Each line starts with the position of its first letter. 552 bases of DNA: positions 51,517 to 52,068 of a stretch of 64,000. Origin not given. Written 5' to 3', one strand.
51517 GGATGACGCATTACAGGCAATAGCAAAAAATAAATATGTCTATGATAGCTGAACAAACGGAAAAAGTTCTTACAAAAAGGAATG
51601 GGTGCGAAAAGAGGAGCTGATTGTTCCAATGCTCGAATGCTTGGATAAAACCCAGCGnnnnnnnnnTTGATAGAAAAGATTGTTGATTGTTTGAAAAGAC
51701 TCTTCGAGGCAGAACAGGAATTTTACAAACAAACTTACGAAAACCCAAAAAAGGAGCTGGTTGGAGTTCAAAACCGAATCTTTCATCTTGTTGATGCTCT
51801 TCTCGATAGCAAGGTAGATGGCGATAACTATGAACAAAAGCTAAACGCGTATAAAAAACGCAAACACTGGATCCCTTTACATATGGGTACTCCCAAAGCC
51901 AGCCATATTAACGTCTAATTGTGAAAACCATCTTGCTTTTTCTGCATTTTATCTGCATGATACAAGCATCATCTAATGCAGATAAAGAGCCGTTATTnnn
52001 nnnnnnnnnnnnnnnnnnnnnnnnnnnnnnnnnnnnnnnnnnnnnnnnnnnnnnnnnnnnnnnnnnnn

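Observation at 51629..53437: Intact class II Fic gene bracketed by about 240 bp direct repeats, beside tRNA-Ser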

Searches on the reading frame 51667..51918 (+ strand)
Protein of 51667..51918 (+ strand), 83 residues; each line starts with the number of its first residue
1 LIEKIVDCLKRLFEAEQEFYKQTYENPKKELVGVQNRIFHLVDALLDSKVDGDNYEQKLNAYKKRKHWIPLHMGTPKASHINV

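Call 7: search_protein_families(library=pfam, proteins=[window:51667-51918:+], max_evalue=1)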
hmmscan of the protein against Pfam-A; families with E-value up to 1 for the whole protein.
window:51667-51918:+ (83 aa): 0 families

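Call 9: search_protein_families(library=ncbifam, proteins=[window:51667-51918:+], max_evalue=10)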
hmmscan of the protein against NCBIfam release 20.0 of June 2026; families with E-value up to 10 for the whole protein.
window:51667-51918:+ (83 aa): 0 families

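Call 28: search_protein_representatives(protein=window:51667-51918:+)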
Query: 83 residues. Proteins with E-value up to 0.001 (for the whole library): 11; up to 1e-10: 3; up to 1e-30: 1. The best 11 are listed.
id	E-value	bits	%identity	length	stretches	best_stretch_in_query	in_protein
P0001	3.1e-50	183.6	100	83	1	1-83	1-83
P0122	2.9e-14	69.0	68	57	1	9-65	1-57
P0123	1.4e-11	60.5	69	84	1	1-51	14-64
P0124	4.3e-08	49.3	42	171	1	2-73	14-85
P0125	1.2e-07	47.9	44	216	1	2-72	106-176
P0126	7.2e-07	45.5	37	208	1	2-71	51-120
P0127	2.9e-06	43.5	42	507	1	2-74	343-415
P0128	3.5e-06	43.3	42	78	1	13-72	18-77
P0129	4.6e-05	39.7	62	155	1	34-75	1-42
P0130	7.0e-05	39.1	41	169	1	8-71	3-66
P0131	7.1e-05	39.1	40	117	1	11-73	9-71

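Call 30: search_protein_families(library=pfam, proteins=[P0127, P0125, P0126, P0124, P0130, P0129], max_evalue=0.01)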
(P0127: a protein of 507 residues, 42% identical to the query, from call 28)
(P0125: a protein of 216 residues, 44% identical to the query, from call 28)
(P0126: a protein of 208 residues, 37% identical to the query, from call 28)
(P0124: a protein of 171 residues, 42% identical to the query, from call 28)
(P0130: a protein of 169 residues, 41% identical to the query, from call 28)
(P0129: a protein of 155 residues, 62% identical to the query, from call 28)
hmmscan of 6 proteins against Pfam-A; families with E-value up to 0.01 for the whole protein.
P0127 (507 aa): 3 families
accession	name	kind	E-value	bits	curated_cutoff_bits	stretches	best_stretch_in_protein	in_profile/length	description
PF00239.26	Resolvase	-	7.7e-17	62.2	23.3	1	3-155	1-145/145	Resolvase, N terminal domain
PF07508.19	Recombinase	-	2.6e-13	50.5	21.1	1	182-264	4-99/102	Recombinase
PF13408.12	Zn_ribbon_recom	-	2.1e-08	34.9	25.3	1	280-333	1-57/58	Recombinase zinc beta ribbon domain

P0125 (216 aa): 1 family
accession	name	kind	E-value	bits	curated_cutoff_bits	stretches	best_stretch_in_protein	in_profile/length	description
PF13408.12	Zn_ribbon_recom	-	3.7e-07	30.9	25.3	1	43-91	1-52/58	Recombinase zinc beta ribbon domain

P0126 (208 aa): 1 family
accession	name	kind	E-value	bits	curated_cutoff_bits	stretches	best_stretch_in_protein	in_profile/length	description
PF10459.15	Peptidase_S46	-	0.0026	17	22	1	50-165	382-489/698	Peptidase S46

P0124 (171 aa): 1 family
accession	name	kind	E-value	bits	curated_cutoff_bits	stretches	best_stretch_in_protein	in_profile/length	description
PF14644.12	DUF4456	-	0.0075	16.5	27.5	0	11-72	28-89/210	Domain of unknown function (DUF4456)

P0130 (169 aa): 0 families

P0129 (155 aa): 0 families

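Call 35: find_encoding_contigs(protein=P0127, flank=10000, max_places=4)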
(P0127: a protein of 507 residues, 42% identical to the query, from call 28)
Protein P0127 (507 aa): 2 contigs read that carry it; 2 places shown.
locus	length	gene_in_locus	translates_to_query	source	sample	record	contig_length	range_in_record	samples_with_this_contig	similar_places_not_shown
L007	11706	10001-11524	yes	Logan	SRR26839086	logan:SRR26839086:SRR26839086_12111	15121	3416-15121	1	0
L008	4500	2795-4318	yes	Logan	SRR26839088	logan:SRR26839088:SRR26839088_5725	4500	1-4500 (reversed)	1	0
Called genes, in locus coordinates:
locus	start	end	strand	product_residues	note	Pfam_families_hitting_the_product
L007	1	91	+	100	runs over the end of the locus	-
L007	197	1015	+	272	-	-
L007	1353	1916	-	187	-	-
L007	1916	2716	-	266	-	-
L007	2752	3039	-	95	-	-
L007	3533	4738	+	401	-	-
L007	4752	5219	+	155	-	-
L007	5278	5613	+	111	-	-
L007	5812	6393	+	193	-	-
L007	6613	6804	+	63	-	-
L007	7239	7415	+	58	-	-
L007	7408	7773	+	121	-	-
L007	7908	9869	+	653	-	PF08281:Sigma70_r4_2 (faint), PF13481:AAA_25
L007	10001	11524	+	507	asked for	PF00239:Resolvase, PF07508:Recombinase, PF13408:Zn_ribbon_recom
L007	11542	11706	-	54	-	?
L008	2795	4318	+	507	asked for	PF00239:Resolvase, PF07508:Recombinase, PF13408:Zn_ribbon_recom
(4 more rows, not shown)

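Call 36: find_encoding_contigs(protein=P0129, flank=8000, max_places=4)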
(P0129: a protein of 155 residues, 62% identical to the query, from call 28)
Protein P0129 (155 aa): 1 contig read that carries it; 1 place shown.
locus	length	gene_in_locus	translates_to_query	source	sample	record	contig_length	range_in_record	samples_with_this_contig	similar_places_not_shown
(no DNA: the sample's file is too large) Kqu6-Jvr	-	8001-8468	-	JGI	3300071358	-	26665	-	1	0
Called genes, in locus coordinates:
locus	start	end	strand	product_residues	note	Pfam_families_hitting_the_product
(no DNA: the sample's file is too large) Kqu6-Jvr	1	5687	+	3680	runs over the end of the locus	PF12340:DUF3638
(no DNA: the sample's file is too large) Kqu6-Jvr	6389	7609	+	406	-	PF00078:RVT_1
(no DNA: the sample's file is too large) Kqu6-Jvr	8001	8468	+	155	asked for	-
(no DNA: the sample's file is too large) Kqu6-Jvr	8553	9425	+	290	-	PF01297:ZnuA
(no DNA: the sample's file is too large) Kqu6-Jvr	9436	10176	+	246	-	PF00005:ABC_tran, PF13304:AAA_21 (faint)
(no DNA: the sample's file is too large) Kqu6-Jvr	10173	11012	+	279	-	PF00950:ABC-3, PF01032:FecCD (weak)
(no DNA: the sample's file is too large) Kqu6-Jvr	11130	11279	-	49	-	-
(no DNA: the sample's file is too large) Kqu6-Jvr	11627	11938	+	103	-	PF00829:Ribosomal_L21p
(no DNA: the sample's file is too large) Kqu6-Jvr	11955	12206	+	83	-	PF01016:Ribosomal_L27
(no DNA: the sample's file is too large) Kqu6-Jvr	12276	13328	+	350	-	PF01018:GTP1_OBG, PF01926:MMR_HSR1, PF02421:FeoB_N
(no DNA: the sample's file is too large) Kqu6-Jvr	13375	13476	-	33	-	?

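Call 70: search_protein_families(library=pfam, proteins=[L007:7908-9869:+, L007:3533-4738:+], max_evalue=0.01)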
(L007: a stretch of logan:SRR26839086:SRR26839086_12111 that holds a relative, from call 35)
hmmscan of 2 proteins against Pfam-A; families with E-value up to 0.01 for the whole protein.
L007:7908-9869:+ (653 aa): 7 families
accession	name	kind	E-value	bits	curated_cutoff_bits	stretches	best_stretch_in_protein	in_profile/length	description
PF13481.12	AAA_25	-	1e-25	90.9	27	1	350-533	6-194/195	AAA domain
PF08281.18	Sigma70_r4_2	-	7.2e-07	29.2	25.7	1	622-648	25-51/54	Sigma-70, region 4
PF01807.25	Zn_ribbon_DnaG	-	5.3e-05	23.4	24.9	1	81-121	24-60/98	CHC2 zinc finger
PF13693.12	HTH_35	-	0.00016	22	25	0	615-647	7-39/75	Winged helix-turn-helix DNA-binding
PF13412.12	HTH_24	-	0.00034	20.6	21.9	1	622-652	16-46/48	Winged helix-turn-helix DNA-binding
PF01022.26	HTH_5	-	0.0018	18.5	22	0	618-652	10-44/47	Bacterial regulatory protein, arsR family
PF09339.16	HTH_IclR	-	0.0026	18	22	0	621-640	16-35/52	IclR helix-turn-helix domain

L007:3533-4738:+ (401 aa): 4 families
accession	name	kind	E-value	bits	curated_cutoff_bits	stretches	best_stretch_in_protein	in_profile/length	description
PF13403.11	Hint_2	-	0.00085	20.2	28.4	1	28-56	3-31/147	Hint domain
PF18656.6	DUF5633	-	0.0045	17.2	23.6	1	327-364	2-39/41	Family of unknown function (DUF5633)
PF07591.16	PT-HINT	-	0.0076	17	27.7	0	33-140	1-97/137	Pretoxin HINT domain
PF02494.22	HYR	-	0.0099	16.6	21.7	0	31-72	39-80/81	HYR domain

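Call 77: search_protein_families(library=padloc, proteins=[P0127], max_evalue=0.001)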
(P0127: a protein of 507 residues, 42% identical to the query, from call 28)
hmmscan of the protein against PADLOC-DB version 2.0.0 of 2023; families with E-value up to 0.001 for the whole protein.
P0127 (507 aa): 0 families
